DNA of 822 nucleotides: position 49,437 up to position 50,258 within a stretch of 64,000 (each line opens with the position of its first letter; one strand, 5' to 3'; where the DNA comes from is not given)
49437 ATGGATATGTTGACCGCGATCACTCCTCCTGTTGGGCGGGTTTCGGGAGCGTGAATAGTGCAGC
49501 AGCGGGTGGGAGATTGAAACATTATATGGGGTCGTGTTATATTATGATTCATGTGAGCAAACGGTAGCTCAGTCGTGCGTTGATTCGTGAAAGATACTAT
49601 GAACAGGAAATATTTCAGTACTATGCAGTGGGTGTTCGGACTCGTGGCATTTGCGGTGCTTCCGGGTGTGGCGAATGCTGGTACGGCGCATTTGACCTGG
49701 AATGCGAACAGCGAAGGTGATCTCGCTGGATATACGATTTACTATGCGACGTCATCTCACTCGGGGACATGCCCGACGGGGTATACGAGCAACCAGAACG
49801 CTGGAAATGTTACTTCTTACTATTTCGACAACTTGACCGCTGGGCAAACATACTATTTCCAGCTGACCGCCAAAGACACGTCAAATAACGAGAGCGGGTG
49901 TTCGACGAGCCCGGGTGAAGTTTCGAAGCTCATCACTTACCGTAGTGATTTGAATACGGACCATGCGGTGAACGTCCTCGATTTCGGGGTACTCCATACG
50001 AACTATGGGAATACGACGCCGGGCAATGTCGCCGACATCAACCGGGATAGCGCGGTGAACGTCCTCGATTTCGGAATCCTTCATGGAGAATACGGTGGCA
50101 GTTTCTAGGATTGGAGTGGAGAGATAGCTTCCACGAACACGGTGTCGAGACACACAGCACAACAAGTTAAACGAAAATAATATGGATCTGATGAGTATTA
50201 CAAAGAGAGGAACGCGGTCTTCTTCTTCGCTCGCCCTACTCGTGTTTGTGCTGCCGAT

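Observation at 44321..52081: Cohesin-dockerin surface-assembly locus: three cohesin-like paralogs, a cohesin-plus-dockerin scaffoldin and an FN3-dockerin protein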

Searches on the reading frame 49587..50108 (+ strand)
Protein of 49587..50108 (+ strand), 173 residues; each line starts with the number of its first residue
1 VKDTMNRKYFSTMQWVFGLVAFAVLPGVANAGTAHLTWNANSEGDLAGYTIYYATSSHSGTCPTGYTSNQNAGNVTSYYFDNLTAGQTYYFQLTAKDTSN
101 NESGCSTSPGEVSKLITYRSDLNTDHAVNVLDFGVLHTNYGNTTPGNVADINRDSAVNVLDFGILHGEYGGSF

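Call 3: search_protein_families(library=pfam, proteins=[window:49587-50108:+], max_evalue=1)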
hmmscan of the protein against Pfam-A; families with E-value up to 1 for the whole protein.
window:49587-50108:+ (173 aa): 9 families
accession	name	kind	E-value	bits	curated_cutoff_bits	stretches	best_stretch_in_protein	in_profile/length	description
PF00041.27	fn3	-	8.6e-08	32.7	25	1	31-98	13-71/84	Fibronectin type III domain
PF00404.24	Dockerin_1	-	5.8e-06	26.8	22.9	1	120-166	2-53/57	Dockerin type I domain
PF16656.11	Pur_ac_phosph_N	-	0.0014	19.6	30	1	31-99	12-86/93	Purple acid Phosphatase, N-terminal domain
PF23608.1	Ig_ILCR1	-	0.0092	16.5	27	1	59-108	49-99/114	ILCR1 Ig-like domain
PF16389.11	DUF4998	-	0.011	15.8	29.1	1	34-111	35-108/199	Domain of unknown function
PF13205.12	Big_5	-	0.067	14.4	23.6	1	50-101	41-93/105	Bacterial Ig-like domain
PF10342.15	Kre9_KNH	-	0.11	13.7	24.6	1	33-101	13-83/94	Kre9/KNH-like N-terminal Ig-like domain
PF22352.2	K319L-like_PKD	-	0.11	13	27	1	73-103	47-76/84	K319L-like, PKD domain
PF25788.1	Ig_Rha78A_N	-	0.12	13.1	27.4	1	35-107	21-95/105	Rha78A-like, N-terminal immunoglobulin domain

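Call 4: search_protein_families(library=ncbifam, proteins=[window:49587-50108:+], max_evalue=1)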
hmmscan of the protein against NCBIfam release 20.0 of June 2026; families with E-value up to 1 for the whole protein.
window:49587-50108:+ (173 aa): 2 families
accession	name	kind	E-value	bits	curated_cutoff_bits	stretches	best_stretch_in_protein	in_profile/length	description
NF045522.1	MXAN_2561_fam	equivalog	0.0056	16.2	150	1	66-107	211-252/304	MXAN_2561 family MXYO-CTERM-anchored protein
NF052318.1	T9SS_sortase_N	equivalog_domain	0.072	13.2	40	0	112-160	54-102/140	type IX secretion system sortase PorU, long form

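Call 71: search_protein_families(library=pfam, proteins=[P0199], max_evalue=0.01)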
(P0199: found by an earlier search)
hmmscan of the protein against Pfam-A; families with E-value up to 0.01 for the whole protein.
P0199 (290 aa): 0 families

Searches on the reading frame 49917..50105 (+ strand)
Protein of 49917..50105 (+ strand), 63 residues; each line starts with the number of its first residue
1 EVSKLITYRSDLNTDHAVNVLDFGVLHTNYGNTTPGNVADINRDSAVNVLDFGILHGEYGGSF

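Call 54: find_homologous_proteins(query=A4, max_evalue=0.001)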
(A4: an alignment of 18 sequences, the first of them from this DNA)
Query A4 (18 sequences) (63 aa, profile of the alignment): 26 proteins with E <= 0.001 among 784 candidates.
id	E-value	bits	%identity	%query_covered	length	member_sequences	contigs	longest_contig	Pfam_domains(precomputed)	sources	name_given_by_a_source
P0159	2.5e-24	103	78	100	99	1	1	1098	PF00404.25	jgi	jgi:hypothetical protein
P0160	1.4e-23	100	43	92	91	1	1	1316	-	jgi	jgi:hypothetical protein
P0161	2.3e-22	96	49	90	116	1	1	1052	-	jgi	jgi:hypothetical protein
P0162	2.7e-19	86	40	87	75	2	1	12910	PF00404.25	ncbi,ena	-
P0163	8.1e-19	85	40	87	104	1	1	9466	PF00404.25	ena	-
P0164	1.3e-17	81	40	84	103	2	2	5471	-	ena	-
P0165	4.3e-16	76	42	79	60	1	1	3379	PF00404.25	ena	-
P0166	2.6e-15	74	41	79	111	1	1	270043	PF00404.25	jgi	jgi:hypothetical protein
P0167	4.4e-15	73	38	83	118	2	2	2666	-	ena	-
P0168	8.1e-15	72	42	71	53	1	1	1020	-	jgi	-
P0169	1.0e-14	72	38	83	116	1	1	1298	PF00404.25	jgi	jgi:hypothetical protein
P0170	1.5e-14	71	39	81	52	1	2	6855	-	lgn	-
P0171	7.3e-14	69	40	81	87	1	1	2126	PF00404.25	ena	-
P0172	1.5e-12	65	35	98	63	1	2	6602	-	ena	-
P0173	1.6e-12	65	48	67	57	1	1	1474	PF00404.25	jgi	jgi:hypothetical protein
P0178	2.7e-7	48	40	92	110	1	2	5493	PF00404.25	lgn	-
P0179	5.4e-7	47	35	79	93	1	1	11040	PF00404.25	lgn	-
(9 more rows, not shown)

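Call 62: find_related_loci(query=A5, collection=metagenome_contigs, flank=7000)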
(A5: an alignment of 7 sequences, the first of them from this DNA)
Query A5 (63 aa) in metagenome_contigs; peptide patterns used: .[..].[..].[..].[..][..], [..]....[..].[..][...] (x = any residue, [..] = any of these).
158 stretches matched a pattern; 14 encode a relative of the query (tblastn E <= 1e-3); 14 distinct loci.
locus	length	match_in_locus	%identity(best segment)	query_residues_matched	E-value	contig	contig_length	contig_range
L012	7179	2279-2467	98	1-63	2e-39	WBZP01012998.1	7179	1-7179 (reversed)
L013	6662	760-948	90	1-63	6e-36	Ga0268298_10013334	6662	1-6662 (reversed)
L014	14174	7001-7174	64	3-62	8e-21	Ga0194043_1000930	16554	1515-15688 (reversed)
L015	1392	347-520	63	3-62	1e-20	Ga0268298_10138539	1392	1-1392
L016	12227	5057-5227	67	3-61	3e-20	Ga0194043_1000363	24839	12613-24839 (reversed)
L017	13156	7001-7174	62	3-62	2e-19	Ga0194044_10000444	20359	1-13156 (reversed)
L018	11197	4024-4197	62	3-62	2e-19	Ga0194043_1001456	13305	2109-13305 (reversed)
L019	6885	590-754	60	6-62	8e-19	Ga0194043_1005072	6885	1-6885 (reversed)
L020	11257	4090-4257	57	5-62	1e-18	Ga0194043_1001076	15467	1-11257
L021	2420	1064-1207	60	10-60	2e-14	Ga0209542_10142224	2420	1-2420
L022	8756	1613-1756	56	10-60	7e-13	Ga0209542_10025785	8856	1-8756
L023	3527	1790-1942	50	9-60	1e-11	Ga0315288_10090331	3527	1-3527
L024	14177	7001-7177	37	7-63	2e-6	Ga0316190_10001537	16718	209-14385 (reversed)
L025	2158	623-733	45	10-60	4e-5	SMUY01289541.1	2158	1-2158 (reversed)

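Call 64: search_protein_families(library=pfam, proteins=[L014:2993-7177:+, L016:1691-3613:+, L016:3623-5233:+, L017:5348-7177:+, L020:3169-4260:+, L020:4214-6187:+, L022:2-1759:+, L022:2595-3962:-, L022:4000-5481:-, L023:152-1942:+], max_evalue=0.001)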
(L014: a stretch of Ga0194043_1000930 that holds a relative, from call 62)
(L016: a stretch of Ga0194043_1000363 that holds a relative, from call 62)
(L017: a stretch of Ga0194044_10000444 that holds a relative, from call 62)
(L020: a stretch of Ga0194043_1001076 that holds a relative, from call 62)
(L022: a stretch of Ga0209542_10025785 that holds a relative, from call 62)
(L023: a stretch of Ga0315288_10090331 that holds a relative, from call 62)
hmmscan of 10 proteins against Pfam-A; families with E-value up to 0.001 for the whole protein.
L014:2993-7177:+ (1395 aa): 3 families
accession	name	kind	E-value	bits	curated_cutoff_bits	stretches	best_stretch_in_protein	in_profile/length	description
PF13290.12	CHB_HEX_C_1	-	1.6e-15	57.2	22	1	541-608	1-64/67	Chitobiase/beta-hexosaminidase C-terminal domain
PF13287.12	Fn3_assoc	-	7.3e-09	36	23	1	566-614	11-59/59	Fn3 associated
PF00404.24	Dockerin_1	-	9.6e-06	26.1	22.9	1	1344-1388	2-53/57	Dockerin type I domain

L016:1691-3613:+ (641 aa): 1 family
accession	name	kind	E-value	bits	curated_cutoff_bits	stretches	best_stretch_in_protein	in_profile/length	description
PF00404.24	Dockerin_1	-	0.00047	20.7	22.9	0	590-634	2-53/57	Dockerin type I domain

L016:3623-5233:+ (537 aa): 2 families
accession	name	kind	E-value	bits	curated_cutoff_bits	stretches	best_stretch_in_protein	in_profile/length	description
PF00544.25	Pectate_lyase_4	-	1.5e-14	54.5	24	1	126-299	36-211/211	Pectate lyase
PF00404.24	Dockerin_1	-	3.3e-05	24.4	22.9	1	486-530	2-53/57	Dockerin type I domain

L017:5348-7177:+ (610 aa): 2 families
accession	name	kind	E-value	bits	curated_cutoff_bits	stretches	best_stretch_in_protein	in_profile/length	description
PF07705.17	CARDB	-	3.5e-10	40.4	22.7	1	368-460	15-100/101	CARDB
PF00404.24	Dockerin_1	-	0.00025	21.6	22.9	1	559-603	2-53/57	Dockerin type I domain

L020:3169-4260:+ (364 aa): 2 families
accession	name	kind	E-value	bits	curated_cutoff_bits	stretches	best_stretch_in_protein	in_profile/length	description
PF17957.7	Big_7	-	6e-08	33.7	24.1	1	93-137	1-43/70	Bacterial Ig domain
PF00404.24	Dockerin_1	-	5.9e-05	23.6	22.9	1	313-357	2-53/57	Dockerin type I domain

L020:4214-6187:+ (658 aa): 4 families
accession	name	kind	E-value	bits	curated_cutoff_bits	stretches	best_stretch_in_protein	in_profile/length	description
PF00041.27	fn3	-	1e-12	48.5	25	2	347-425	2-82/84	Fibronectin type III domain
PF18370.7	RGI_lyase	-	4.9e-09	36.8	27.8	1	442-502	10-71/86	Rhamnogalacturonan I lyases beta-sheet domain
PF17957.7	Big_7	-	4.8e-07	30.8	24.1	1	112-156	1-43/70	Bacterial Ig domain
PF25523.1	Ig_RIMBP2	-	0.00033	21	27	0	434-489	2-65/105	RIMBP2-like, immunoglobulin-like domain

L022:2-1759:+ (586 aa): 1 family
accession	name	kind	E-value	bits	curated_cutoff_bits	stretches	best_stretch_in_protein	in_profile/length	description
PF00404.24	Dockerin_1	-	8.5e-06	26.3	22.9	1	536-580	1-52/57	Dockerin type I domain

L022:2595-3962:- (456 aa): 1 family
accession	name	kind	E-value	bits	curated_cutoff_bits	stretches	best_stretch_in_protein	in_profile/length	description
PF00404.24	Dockerin_1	-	8.4e-07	29.5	22.9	1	66-107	3-51/57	Dockerin type I domain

L022:4000-5481:- (494 aa): 1 family
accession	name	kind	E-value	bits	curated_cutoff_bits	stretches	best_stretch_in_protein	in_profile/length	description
PF00404.24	Dockerin_1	-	0.00017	22.2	22.9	1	444-488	1-52/57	Dockerin type I domain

L023:152-1942:+ (597 aa): 1 family
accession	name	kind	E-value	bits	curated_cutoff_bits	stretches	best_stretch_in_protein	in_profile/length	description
PF00404.24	Dockerin_1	-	5e-08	33.5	22.9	1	548-592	2-52/57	Dockerin type I domain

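Call 71: search_protein_families(library=pfam, proteins=[L024:5426-7207:+, L021:2-1210:+], max_evalue=0.01)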
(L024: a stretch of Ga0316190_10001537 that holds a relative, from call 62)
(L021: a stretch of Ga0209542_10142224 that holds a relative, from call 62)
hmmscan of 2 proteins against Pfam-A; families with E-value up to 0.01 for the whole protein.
L024:5426-7207:+ (594 aa): 1 family
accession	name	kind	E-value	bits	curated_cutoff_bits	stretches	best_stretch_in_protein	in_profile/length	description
PF00295.23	Glyco_hydro_28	-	6.8e-11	42.3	22.9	1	169-329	93-241/324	Glycosyl hydrolases family 28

L021:2-1210:+ (403 aa): 1 family
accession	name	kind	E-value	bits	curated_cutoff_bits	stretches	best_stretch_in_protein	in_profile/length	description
PF00404.24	Dockerin_1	-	9.3e-07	29.4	22.9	1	353-397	1-52/57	Dockerin type I domain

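Call 79: search_solved_structures(query=A4, max_evalue=0.01, show_alignments=2)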
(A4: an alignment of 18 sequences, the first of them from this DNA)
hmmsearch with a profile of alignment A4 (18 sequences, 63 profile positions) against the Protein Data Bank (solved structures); distinct sequences matched with E-value up to 0.01: 16.
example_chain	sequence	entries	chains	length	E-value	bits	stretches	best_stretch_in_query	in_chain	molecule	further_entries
2y3n_B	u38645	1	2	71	1e-06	31.7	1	7-62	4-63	CELLULOSOMAL FAMILY-48 PROCESSIVE GLYCOSIDE HYDROLASE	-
5nrk_B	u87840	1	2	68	5.7e-06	29.3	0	9-27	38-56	DocCel5: Type I dockerin repeat domain from A. cellulolyticus family 5 endoglucanase WP_01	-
5nrm_B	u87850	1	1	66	9e-06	28.7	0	9-27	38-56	DocCel5: Type I dockerin repeat domain from A. cellulolyticus family 5 endoglucanase WP_01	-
4fl4_A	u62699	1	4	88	0.0001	25.3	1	9-56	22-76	Glycoside hydrolase family 9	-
2yik_A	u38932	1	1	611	0.00017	24.6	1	10-56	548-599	ENDOGLUCANASE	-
3ul4_B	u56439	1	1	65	0.00041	23.4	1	8-56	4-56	Cellulosome enzyme, dockerin type I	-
6kg9_A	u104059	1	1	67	0.0006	22.8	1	6-56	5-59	And cellulose-binding endoglucanase family 9 CelL ortholog dockerin domain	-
1daq_A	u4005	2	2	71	0.00079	22.4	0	39-55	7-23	ENDOGLUCANASE SS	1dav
2mte_A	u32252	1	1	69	0.0009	22.3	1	10-56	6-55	Cellulose 1,4-beta-cellobiosidase (reducing end) CelS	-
6kge_D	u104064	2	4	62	0.00097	22.2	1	9-55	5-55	And cellulose-binding endoglucanase family 9 CelL ortholog dockerin domain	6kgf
2vn6_B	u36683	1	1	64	0.002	21.2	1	10-57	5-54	ENDOGLUCANASE A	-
6kgc_B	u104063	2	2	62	0.0023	21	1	9-55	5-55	And cellulose-binding endoglucanase family 9 CelL ortholog dockerin domain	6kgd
2jnk_A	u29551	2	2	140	0.0036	20.3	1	9-50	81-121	Hyalurononglucosaminidase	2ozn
2b59_B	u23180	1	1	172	0.0036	20.3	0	11-37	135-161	Cellulosomal scaffolding protein A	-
4dh2_B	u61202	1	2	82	0.0048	19.9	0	39-56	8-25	Dockerin type 1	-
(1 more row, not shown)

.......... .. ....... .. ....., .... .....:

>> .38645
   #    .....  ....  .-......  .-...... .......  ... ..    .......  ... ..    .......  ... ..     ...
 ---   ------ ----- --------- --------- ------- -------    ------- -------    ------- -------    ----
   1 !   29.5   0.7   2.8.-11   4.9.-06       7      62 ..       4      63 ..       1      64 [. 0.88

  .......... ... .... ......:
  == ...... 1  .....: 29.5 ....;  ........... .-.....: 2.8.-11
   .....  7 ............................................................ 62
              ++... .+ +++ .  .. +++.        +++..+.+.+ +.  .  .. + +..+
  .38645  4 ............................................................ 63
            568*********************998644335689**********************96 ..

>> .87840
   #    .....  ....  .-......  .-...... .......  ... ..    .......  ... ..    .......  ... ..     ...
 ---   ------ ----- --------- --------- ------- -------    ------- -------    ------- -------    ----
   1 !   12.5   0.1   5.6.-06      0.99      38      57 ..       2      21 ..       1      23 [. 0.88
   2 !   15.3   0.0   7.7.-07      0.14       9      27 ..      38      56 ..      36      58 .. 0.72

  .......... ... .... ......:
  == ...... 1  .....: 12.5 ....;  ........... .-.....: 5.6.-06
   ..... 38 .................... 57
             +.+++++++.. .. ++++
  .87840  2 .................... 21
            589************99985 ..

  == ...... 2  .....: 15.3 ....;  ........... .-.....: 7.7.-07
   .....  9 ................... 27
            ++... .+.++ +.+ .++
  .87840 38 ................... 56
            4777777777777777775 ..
